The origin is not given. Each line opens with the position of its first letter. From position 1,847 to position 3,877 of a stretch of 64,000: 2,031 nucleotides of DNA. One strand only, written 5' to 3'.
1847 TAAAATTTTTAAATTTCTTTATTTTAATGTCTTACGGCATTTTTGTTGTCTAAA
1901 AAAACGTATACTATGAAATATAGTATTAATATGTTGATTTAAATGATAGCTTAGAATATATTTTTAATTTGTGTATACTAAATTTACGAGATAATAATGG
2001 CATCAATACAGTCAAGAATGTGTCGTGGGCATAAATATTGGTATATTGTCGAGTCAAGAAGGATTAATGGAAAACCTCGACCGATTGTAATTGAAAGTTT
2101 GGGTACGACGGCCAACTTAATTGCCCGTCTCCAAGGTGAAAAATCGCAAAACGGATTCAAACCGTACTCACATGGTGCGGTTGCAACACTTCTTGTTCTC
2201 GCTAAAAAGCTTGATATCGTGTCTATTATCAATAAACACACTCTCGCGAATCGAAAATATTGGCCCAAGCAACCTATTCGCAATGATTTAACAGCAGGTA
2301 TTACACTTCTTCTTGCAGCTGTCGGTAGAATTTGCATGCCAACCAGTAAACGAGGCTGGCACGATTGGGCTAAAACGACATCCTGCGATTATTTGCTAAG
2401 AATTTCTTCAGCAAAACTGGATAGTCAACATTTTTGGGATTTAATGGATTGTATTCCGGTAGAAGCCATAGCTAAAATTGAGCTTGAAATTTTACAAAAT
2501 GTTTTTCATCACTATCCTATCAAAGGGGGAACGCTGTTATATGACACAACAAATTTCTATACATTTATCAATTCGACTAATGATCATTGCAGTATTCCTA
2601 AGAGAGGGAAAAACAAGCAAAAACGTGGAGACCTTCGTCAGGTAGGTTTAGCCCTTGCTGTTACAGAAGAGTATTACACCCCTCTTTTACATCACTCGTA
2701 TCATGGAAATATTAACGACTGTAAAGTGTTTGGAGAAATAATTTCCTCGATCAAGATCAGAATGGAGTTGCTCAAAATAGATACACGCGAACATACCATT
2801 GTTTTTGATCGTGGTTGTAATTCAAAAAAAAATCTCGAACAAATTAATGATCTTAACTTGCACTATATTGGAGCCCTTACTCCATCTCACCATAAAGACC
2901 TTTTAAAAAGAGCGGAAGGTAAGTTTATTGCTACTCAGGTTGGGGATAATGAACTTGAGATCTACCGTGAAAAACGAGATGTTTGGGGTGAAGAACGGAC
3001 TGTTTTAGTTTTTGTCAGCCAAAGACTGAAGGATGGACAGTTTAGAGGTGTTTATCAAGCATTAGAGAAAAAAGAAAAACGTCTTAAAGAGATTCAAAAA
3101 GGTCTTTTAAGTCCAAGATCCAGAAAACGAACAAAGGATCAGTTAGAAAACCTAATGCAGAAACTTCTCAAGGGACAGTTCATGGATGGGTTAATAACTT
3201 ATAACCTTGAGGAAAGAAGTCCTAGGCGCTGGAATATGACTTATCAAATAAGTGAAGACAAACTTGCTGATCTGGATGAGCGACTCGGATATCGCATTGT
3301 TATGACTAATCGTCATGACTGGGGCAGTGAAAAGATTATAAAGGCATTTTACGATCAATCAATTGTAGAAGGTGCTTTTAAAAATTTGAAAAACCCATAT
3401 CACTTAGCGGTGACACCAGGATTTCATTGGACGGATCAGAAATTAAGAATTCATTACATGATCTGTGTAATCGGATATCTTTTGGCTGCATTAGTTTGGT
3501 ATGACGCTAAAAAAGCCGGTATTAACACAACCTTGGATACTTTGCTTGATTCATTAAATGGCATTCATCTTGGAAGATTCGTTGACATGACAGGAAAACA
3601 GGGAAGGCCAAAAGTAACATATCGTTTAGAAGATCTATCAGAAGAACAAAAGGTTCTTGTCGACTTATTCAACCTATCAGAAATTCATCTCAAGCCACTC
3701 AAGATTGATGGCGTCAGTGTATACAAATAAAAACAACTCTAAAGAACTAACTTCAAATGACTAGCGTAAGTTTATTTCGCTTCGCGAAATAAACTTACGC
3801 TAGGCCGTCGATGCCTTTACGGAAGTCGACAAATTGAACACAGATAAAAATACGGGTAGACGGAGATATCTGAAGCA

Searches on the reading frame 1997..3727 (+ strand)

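Call 82: search_protein_families(library=pfam, proteins=[window:1997-3727:+], max_evalue=0.0001)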
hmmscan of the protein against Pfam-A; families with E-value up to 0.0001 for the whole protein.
window:1997-3727:+ (577 aa): 1 family
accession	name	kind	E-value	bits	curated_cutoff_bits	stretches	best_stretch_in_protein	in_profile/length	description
PF01609.27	DDE_Tnp_1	-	2.7e-05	24.4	23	0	217-470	37-176/200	Transposase DDE domain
